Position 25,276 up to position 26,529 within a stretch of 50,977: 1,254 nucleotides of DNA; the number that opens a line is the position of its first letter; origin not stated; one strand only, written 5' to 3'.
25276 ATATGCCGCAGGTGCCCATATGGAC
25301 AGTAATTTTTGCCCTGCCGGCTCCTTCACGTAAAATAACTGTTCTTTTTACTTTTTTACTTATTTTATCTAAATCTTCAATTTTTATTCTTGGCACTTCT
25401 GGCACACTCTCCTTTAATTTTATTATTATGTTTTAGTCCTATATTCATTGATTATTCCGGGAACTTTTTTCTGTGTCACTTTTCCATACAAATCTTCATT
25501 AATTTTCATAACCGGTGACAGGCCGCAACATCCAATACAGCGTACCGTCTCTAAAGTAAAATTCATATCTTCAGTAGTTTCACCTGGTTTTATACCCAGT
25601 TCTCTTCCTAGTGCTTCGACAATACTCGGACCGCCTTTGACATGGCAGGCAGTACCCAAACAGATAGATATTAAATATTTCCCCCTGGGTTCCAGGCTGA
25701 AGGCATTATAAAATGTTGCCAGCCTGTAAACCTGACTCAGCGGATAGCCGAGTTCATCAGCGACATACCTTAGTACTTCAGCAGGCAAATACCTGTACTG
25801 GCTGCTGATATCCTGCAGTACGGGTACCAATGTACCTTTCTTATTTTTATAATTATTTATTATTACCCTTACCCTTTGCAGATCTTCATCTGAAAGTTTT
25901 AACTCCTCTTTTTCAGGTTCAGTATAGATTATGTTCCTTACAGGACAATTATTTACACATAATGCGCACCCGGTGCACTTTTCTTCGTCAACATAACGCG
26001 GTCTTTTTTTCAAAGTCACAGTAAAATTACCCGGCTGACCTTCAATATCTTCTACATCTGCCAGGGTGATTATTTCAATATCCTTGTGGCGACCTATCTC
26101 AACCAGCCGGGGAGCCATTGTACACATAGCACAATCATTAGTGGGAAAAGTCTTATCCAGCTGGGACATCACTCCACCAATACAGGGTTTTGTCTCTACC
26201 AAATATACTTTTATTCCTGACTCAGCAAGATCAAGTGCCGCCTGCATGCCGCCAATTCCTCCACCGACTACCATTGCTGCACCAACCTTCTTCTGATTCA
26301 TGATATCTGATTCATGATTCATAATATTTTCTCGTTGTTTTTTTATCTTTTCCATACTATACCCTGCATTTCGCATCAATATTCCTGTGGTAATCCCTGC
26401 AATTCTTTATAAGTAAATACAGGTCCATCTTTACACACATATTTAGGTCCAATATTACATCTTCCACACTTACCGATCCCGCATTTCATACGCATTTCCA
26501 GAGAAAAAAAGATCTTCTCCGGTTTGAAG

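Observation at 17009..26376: HdrA split inside its inserted ferredoxin domain, with the halves fused to NuoE-like and HydA/NuoG-N-terminal-like modules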

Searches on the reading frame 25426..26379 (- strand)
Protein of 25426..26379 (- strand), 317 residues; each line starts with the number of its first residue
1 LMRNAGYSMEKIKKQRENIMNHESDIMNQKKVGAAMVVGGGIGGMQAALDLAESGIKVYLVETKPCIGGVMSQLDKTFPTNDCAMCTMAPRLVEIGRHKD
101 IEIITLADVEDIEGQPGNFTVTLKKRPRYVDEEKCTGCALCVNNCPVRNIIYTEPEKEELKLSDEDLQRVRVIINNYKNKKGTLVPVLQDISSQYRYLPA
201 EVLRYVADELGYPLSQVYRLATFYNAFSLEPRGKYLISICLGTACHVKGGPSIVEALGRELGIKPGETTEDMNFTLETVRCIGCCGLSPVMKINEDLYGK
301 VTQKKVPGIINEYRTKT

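Call 4: search_protein_families(library=pfam, proteins=[window:25426-26379:-], max_evalue=0.01)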
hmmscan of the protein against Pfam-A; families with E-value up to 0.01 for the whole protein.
window:25426-26379:- (317 aa): 20 families
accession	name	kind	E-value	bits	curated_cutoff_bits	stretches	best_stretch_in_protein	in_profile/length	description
PF01257.25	2Fe-2S_thioredx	-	3.1e-51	173.5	24.8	1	172-314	3-145/145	Thioredoxin-like [2Fe-2S] ferredoxin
PF12831.13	FAD_oxidored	-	6.3e-09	36.1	27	1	36-73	3-40/416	FAD dependent oxidoreductase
PF07992.20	Pyr_redox_2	-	1.9e-06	28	26.1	1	36-92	4-49/291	Pyridine nucleotide-disulphide oxidoreductase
PF13450.12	NAD_binding_8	-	3.2e-06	27.8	21.9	1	37-73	1-37/68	NAD(P)-binding Rossmann-like domain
PF14697.11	Fer4_21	-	3.5e-06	27.5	35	1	127-151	33-57/59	4Fe-4S dicluster domain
PF00037.32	Fer4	-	3.8e-06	26.9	21.1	1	129-149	2-22/24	4Fe-4S binding domain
PF12797.12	Fer4_2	-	2.5e-05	24.4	24.5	1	128-147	3-22/22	4Fe-4S binding domain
PF00070.33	Pyr_redox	-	2.6e-05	25.1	22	1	36-124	3-80/82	Pyridine nucleotide-disulphide oxidoreductase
PF12837.12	Fer4_6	-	4.5e-05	23.6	25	1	130-148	4-22/24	4Fe-4S binding domain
PF13237.11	Fer4_10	-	6.7e-05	23.2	25.5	1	129-157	3-32/53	4Fe-4S dicluster domain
PF00890.30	FAD_binding_2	-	0.00012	21.9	20.4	1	37-69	4-36/414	FAD binding domain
PF13738.12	Pyr_redox_3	-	0.00032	20.5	30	1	17-126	149-252/305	Pyridine nucleotide-disulphide oxidoreductase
PF01134.28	GIDA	-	0.00034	20.2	22.1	1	36-65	3-29/391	Glucose inhibited division protein A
PF01266.30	DAO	-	0.00087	19.4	27.9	1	37-66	4-33/353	FAD dependent oxidoreductase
PF13459.11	Fer4_15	-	0.0034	18.5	22.4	1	129-146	2-19/66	4Fe-4S single cluster domain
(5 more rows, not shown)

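Call 8: find_homologous_proteins(query=window:25426-26379:-)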
Query window:25426-26379:- (317 aa): 6607 proteins with E <= 0.001 among 8000 candidates; the best 120 are listed.
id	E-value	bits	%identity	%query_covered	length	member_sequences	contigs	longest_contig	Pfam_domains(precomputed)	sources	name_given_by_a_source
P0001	4.4e-188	642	92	96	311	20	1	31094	PF14697.12,PF12797.13,PF13450.13,PF07992.21,PF00037.33,PF01257.26,PF12831.14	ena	-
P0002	1.5e-187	640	95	93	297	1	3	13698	PF14697.12,PF12797.13,PF13450.13,PF07992.21,PF00037.33,PF01257.26,PF12831.14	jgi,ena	-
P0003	3.6e-187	639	97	90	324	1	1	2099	PF14697.12,PF12797.13,PF13450.13,PF07992.21,PF00037.33,PF01257.26,PF12831.14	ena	-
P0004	1.2e-171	588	85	94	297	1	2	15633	PF14697.12,PF12797.13,PF13450.13,PF07992.21,PF00037.33,PF01257.26,PF13237.12,PF12831.14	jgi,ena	-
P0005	3.9e-170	583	85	94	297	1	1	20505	PF14697.12,PF13450.13,PF07992.21,PF01257.26,PF12831.14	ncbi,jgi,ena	ncbi:hypothetical protein ES702_01632 [subsurface metagenome]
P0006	5.3e-166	569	87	89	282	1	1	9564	PF14697.12,PF12797.13,PF13450.13,PF07992.21,PF00037.33,PF01257.26,PF13237.12,PF12831.14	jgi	-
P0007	8.3e-166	569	82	93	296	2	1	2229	PF14697.12,PF12797.13,PF13450.13,PF07992.21,PF12837.13,PF00037.33,PF01257.26,PF12838.13,PF13237.12,PF12831.14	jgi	-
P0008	5.3e-160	550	80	93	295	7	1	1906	PF14697.12,PF12797.13,PF13450.13,PF07992.21,PF00037.33,PF01257.26,PF12831.14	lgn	-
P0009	4.1e-156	537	76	97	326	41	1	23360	PF14697.12,PF12797.13,PF13450.13,PF07992.21,PF00037.33,PF01257.26,PF12831.14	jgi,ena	-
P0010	1.6e-154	531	75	97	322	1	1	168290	PF14697.12,PF12797.13,PF13450.13,PF07992.21,PF00037.33,PF01257.26,PF13237.12,PF12831.14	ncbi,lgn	-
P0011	1.5e-152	525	74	97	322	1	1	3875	PF14697.12,PF12797.13,PF13450.13,PF07992.21,PF00037.33,PF01257.26,PF13237.12,PF12831.14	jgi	-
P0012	7.6e-151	519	78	89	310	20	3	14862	PF14697.12,PF12797.13,PF13450.13,PF07992.21,PF00037.33,PF01257.26,PF12831.14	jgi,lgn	-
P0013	2.3e-150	518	76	91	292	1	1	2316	PF13450.13,PF07992.21,PF01257.26,PF12831.14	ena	-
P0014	5.7e-150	517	77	93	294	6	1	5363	PF14697.12,PF12797.13,PF13450.13,PF07992.21,PF00037.33,PF01257.26,PF13237.12,PF12831.14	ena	-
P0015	2.2e-149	515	76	91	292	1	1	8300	PF14697.12,PF13450.13,PF00890.31,PF07992.21,PF00070.34,PF00037.33,PF01257.26,PF12831.14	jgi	jgi:NADH:ubiquinone oxidoreductase subunit E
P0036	1.5e-136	472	70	90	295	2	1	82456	PF14697.12,PF12797.13,PF12837.13,PF00037.33,PF01257.26,PF13237.12,PF12831.14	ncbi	-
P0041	9.0e-136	470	71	90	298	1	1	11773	PF12797.13,PF13450.13,PF07992.21,PF12837.13,PF00037.33,PF01257.26,PF13237.12,PF12831.14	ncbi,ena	-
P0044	5.5e-135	467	70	91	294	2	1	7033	PF12797.13,PF13450.13,PF00890.31,PF07992.21,PF12837.13,PF00070.34,PF00037.33,PF01257.26,PF13237.12,PF12831.14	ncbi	-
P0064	1.2e-131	456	68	90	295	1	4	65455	PF14697.12,PF12797.13,PF13450.13,PF00890.31,PF07992.21,PF12837.13,PF00037.33,PF01257.26,PF13237.12,PF12831.14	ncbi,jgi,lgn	-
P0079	1.6e-130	453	67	84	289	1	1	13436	PF12797.13,PF12837.13,PF00037.33,PF01257.26,PF13459.12,PF13237.12,PF12831.14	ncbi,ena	-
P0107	2.0e-129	449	68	91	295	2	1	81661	PF12797.13,PF07992.21,PF12837.13,PF00037.33,PF01257.26,PF13237.12,PF12831.14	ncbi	-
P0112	2.4e-129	449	64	92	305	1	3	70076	PF14697.12,PF12797.13,PF13450.13,PF00890.31,PF07992.21,PF12837.13,PF00037.33,PF01257.26,PF13237.12,PF12831.14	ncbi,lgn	-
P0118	3.4e-129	448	66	90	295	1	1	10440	PF14697.12,PF12797.13,PF12837.13,PF00037.33,PF01257.26,PF13237.12,PF12831.14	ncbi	-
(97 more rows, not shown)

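Call 10: find_related_loci(query=A1, collection=genome_contigs, flank=10000)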
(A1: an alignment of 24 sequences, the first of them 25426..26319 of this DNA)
Query A1 (297 aa) in genome_contigs; peptide patterns used: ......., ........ (x = any residue, [..] = any of these).
599 stretches matched a pattern (row limit reached: there are more); 481 encode a relative of the query (tblastn E <= 1e-3); the best 80 are kept; 80 distinct loci.
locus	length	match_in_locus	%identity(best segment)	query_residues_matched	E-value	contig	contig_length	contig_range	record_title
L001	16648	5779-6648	73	4-293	9e-145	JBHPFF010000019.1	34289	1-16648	Candidatus Latescibacterota bacterium isolate SAG AM-311-I19 NODE_19_length_34289_cov_29.820471, whole genome shotgun se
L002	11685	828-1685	68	9-294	6e-135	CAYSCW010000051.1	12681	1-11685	MAG TPA_asm: uncultured Eubacteriales bacterium isolate binchicken_co34_437 genome assembly, contig: NODE_8490_length_12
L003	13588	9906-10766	68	7-293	6e-135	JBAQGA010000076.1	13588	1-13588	MAG: Candidatus Aminicenantales bacterium isolate MFD06995_ilm_asm_bin14 k127_109210, whole genome shotgun sequence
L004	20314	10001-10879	64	1-293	2e-132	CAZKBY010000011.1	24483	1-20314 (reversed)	MAG TPA_asm: uncultured Eubacteriales bacterium isolate binchicken_co274_232 genome assembly, contig: NODE_5279_length_2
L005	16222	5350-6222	64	4-294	2e-132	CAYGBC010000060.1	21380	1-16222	MAG TPA_asm: uncultured Eubacteriales bacterium isolate ERP108616_co1_418 genome assembly, contig: k119_260772, whole ge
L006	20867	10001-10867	65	7-295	3e-132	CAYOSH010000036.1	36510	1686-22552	MAG TPA_asm: uncultured Eubacteriales bacterium isolate SRP185410_co2_348 genome assembly, contig: NODE_1175_length_3651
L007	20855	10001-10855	67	9-293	7e-132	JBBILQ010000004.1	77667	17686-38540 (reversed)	MAG: Candidatus Aminicenantes bacterium isolate RVF170221_bin_212 NODE_197_length_77667_cov_7.930539, whole genome shotg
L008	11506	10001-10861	66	7-293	3e-131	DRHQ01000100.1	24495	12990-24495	MAG TPA_asm: Candidatus Aminicenantes bacterium isolate HyVt-373 HyVt-373_k145_604811, whole genome shotgun sequence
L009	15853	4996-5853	65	8-293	3e-131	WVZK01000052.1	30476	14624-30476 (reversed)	MAG: Candidatus Aminicenantes bacterium isolate CS4-C017 C_merged_R1_(paired)_contig_104431, whole genome shotgun sequen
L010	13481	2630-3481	64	11-294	1e-130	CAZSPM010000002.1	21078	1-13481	MAG TPA_asm: uncultured Eubacteriales bacterium isolate binchicken_co275_105 genome assembly, contig: NODE_3193_length_2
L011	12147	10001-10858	65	9-294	2e-130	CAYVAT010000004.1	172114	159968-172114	MAG TPA_asm: uncultured Eubacteriales bacterium isolate binchicken_co178_256 genome assembly, contig: NODE_156_length_17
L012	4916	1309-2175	65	7-295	7e-130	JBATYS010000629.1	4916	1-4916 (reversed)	MAG: Candidatus Aminicenantaceae bacterium isolate MFD12937_ilm_asm_bin5 k127_423516, whole genome shotgun sequence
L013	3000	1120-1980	65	9-295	3e-128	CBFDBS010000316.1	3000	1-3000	MAG TPA_asm: uncultured bacterium isolate SRR26215677_binner13_Refined_51 genome assembly, contig: ERZ25073487.56332, wh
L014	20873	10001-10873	61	5-296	6e-123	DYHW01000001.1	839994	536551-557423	MAG TPA_asm: Melioribacter sp. isolate DR5_37_169 Afr_mines_DR5_1_length_839994_cov_72_864507, whole genome shotgun sequ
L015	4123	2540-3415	60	4-296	1e-124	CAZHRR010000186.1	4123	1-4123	MAG TPA_asm: uncultured bacterium isolate SRP167671_co4_63 genome assembly, contig: NODE_15407_length_4123_cov_4.528761,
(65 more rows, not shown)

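Call 22: search_solved_structures(query=window:25426-26319:-, show_alignments=3, max_evalue=0.0001)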
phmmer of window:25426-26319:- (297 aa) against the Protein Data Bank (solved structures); distinct sequences matched with E-value up to 0.0001: 64 (the best 60 are shown).
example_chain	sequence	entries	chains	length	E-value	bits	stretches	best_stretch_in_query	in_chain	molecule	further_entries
8a6t_C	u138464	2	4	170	2.6e-47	164.5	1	144-294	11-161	Electron bifurcating hydrogenase subunit HydC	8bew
7q4v_C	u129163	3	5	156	4.4e-45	157.2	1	145-293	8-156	Iron hydrogenase HydC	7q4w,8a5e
8rvv_A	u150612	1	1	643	3.4e-44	154.2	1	14-129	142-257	H(2):CoB-CoM heterodisulfide,ferredoxin reductase subunit A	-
8rvu_a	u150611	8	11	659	3.6e-44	154.2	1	14-129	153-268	H(2):CoB-CoM heterodisulfide,ferredoxin reductase subunit A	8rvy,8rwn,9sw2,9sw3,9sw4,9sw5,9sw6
7t2r_C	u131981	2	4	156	9.9e-44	152.7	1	147-294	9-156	NiFe hydrogenase subunit C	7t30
7p5h_C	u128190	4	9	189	3e-42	147.9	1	146-295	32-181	Fe-hydrogenase, subunit gamma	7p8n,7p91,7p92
9bov_C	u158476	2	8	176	5.1e-42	147.1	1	143-291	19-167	NADH dehydrogenase (Ubiquinone), 24 kDa subunit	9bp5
9sfi_A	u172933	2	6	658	1.7e-40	142.1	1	14-128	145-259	CoB--CoM heterodisulfide reductase iron-sulfur subunit A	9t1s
9n5u_C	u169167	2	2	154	3.5e-39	137.8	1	154-292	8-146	NfnC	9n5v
5odc_A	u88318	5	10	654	3e-37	131.5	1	14-127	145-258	Heterodisulfide reductase, subunit A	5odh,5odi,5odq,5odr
9mqx_C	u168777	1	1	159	3.4e-37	131.3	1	153-290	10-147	NADH:ubiquinone oxidoreductase 24 kD subunit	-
8oh5_A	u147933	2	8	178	3.6e-37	131.2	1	145-291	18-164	NAD-dependent formate dehydrogenase gamma subunit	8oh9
7bkb_A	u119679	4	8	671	2.5e-35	125.1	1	14-111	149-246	CoB--CoM heterodisulfide reductase iron-sulfur subunit A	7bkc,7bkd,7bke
8b9z_E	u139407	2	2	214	2e-31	112.4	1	142-294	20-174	NADH dehydrogenase (Ubiquinone) 24 kDa subunit, isoform A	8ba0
8esw_V2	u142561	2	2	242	2.3e-31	112.2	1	141-294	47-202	NADH dehydrogenase (Ubiquinone) 24 kDa subunit, isoform A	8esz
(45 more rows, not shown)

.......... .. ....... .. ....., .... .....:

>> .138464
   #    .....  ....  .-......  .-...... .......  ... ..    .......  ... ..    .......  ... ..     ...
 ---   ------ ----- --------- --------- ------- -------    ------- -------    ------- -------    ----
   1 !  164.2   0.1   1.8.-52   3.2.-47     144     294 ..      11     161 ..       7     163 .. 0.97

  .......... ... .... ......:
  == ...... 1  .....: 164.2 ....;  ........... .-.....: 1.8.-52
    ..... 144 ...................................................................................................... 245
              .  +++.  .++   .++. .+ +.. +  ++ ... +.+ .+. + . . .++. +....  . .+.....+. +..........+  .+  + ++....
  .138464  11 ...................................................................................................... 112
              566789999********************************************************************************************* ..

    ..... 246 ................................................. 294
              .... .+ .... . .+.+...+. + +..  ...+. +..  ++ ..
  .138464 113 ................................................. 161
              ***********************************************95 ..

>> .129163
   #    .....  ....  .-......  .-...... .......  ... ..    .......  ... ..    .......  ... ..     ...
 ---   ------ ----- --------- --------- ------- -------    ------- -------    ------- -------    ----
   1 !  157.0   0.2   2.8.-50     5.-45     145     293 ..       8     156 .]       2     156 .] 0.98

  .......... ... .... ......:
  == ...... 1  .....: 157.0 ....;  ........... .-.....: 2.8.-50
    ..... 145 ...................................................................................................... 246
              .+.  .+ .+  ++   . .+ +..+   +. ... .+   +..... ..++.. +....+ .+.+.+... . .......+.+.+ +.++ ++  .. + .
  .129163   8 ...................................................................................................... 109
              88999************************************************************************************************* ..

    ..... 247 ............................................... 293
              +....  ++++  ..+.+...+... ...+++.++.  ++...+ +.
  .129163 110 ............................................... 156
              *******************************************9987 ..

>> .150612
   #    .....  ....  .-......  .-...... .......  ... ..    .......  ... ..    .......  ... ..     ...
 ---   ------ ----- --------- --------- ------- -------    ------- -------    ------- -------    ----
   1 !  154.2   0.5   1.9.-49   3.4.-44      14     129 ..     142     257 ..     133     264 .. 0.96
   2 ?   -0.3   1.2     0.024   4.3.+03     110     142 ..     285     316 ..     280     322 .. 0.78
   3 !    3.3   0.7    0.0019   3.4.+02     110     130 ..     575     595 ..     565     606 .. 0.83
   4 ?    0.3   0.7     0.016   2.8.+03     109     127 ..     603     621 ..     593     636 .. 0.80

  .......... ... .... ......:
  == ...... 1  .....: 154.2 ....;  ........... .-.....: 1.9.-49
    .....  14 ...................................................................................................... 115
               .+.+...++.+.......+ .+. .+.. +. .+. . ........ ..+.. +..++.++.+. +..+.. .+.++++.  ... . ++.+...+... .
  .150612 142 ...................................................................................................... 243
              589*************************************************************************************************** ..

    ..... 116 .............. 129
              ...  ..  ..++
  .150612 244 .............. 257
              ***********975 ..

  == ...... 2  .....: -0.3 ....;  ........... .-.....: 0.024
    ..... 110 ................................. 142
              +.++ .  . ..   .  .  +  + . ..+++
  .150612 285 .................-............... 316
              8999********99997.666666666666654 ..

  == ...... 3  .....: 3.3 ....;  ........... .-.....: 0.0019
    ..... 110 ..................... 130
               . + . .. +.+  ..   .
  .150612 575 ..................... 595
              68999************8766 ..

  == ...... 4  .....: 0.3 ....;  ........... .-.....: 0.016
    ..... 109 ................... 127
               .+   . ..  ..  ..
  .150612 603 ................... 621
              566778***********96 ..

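Call 44: search_protein_families(library=ncbifam, proteins=[window:25426-26322:-], max_evalue=0.00001)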
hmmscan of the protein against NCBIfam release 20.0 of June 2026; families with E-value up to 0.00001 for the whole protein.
window:25426-26322:- (298 aa): 20 families
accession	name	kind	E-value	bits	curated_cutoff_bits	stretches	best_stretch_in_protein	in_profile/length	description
NF040770.1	hetero_SS_HdrA2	exception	7.1e-47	160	1100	1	14-129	140-256/777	CoB-CoM heterodisulfide reductase HdrA2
NF005747.0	PRK07571.1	equivalog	4.3e-43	147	224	1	134-294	8-168/173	bidirectional hydrogenase complex protein HoxE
NF005722.0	PRK07539.1-2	equivalog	9.8e-42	142.7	141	1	141-294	3-156/157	NADH-quinone oxidoreductase subunit NuoE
TIGR01958.1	nuoE_fam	subfamily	8.5e-37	126.6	142.4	1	153-295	4-148/148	NADH-quinone oxidoreductase subunit NuoE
NF005725.0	PRK07539.1-5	equivalog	1.7e-36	125.5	220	1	133-295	7-172/174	NADH-quinone oxidoreductase subunit NuoE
NF041778.1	hetero_SS_HdrA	equivalog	5.1e-33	113.9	1400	1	14-129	143-261/771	ferredoxin:CoB-CoM heterodisulfide reductase subunit HdrA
NF005721.0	PRK07539.1-1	equivalog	1.2e-32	113.4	308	1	149-296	32-179/292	NADH-quinone oxidoreductase subunit NuoE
NF004638.0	PRK05988.1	equivalog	7.3e-32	110.4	198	1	144-295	7-158/159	formate dehydrogenase subunit gamma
NF041891.1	hdrA_Methbact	equivalog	3.3e-30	105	1300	1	9-129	129-253/762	ferredoxin:CoB-CoM heterodisulfide reductase subunit HdrA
NF005723.0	PRK07539.1-3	equivalog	4.6e-27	94.8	226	1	143-293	2-155/158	NADH-quinone oxidoreductase subunit NuoE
NF005724.0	PRK07539.1-4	equivalog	1.5e-22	80.6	280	1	135-295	10-173/240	NADH-quinone oxidoreductase subunit NuoE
NF009040.0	PRK12373.1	equivalog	2.2e-16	60.6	514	1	162-294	36-169/400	NADH-quinone oxidoreductase subunit E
NF045637.1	carotdesatCrtDProt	equivalog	2.8e-07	29.4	580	1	17-57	2-42/485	1-hydroxycarotenoid 3,4-desaturase CrtD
NF005560.0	PRK07233.1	equivalog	3.4e-07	29.4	252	1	17-56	4-43/435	hypothetical protein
NF009410.0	PRK12771.1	subfamily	7.8e-07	28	516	0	17-52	142-177/566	NAD(P)-binding protein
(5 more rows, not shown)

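Call 60: predict_structure(alignment_id=A1)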
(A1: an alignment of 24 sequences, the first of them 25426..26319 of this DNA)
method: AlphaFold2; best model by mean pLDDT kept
length: 297 residues; sequences in the alignment: 24
mean_pLDDT: 66.7   pTM: 0.45
mean pLDDT of the five models: 66.7, 66.4, 65.0, 58.8, 58.0
residues with pLDDT >= 90: 29; 70-90: 120; 50-70: 70; < 50: 78
segments of 3 or more residues with pLDDT < 50: 1-12, 44-72, 105-138
pLDDT, mean of each block of 10 residues (from residue 1): 35 62 63 71 46 36 46 55 64 69 51 36 36 42 81 84 78 81 83 68 60 87 79 94 91 86 67 84 89 80
secondary structure, 60 per line:
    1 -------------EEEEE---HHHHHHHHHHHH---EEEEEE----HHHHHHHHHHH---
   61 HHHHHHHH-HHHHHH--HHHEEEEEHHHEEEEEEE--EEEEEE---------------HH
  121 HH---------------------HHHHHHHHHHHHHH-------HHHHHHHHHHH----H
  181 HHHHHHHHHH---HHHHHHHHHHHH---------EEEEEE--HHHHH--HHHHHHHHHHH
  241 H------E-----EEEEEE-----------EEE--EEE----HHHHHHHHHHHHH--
elements in order: E14-18 H22-33 E37-42 H47-57 H61-68 H70-75 E81-85 E89-95 E98-103 H119-122 H144-157 H165-175 H180-190 H194-205 E215-220 H223-227 H230-241 E254-259 E271-273 E276-278 H283-295
